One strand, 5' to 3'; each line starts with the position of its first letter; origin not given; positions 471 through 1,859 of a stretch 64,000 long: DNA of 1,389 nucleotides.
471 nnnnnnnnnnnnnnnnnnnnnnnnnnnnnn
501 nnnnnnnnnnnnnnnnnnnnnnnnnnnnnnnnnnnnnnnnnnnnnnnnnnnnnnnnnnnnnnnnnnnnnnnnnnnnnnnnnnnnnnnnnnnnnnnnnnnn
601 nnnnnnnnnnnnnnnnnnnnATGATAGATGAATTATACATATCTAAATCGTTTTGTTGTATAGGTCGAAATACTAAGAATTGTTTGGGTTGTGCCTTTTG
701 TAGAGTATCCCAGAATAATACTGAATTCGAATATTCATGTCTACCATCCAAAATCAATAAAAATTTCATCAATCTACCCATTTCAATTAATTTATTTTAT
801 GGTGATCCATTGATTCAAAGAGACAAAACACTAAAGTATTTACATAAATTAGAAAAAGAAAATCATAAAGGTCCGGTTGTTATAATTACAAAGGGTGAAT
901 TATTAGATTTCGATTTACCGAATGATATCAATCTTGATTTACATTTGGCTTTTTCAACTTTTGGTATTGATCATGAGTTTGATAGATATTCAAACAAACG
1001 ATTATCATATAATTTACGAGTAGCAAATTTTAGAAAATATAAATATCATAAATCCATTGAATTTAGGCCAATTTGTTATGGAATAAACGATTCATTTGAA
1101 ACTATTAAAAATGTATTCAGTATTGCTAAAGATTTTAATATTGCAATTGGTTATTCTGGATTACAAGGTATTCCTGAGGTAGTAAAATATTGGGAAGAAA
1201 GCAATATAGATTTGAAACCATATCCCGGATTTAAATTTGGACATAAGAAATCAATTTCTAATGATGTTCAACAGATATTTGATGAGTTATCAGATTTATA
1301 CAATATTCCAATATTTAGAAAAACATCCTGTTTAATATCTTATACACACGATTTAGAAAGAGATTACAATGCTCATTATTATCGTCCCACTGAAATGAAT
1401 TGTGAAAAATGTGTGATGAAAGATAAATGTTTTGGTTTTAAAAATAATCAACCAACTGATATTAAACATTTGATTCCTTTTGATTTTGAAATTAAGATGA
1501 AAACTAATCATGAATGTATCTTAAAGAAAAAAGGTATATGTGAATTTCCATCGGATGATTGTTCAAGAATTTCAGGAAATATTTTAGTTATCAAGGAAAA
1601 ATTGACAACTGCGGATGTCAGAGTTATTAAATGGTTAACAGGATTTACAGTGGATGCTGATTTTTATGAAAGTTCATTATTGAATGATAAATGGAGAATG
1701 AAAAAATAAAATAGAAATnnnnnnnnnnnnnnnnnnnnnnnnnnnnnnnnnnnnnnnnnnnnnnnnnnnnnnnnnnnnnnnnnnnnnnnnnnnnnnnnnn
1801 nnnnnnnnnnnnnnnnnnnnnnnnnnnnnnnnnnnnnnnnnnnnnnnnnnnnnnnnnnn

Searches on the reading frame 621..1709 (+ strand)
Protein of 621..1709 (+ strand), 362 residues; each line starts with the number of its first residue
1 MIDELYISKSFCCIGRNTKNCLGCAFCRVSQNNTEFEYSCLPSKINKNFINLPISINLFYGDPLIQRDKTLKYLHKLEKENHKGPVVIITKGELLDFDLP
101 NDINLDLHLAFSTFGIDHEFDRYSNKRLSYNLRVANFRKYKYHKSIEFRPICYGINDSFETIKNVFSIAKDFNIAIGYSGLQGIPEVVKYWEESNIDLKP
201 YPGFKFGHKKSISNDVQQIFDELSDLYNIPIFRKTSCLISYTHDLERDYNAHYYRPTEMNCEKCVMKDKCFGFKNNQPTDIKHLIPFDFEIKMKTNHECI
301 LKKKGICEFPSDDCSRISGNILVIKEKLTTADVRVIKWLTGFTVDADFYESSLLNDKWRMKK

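Call 10: search_protein_families(library=pfam, proteins=[window:621-1709:+], max_evalue=0.01)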
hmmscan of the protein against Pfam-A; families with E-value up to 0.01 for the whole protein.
window:621-1709:+ (362 aa): 1 family
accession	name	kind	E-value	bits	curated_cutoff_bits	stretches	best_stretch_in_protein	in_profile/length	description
PF04055.27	Radical_SAM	-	0.0083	16.8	29.5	0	22-141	9-137/166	Radical SAM superfamily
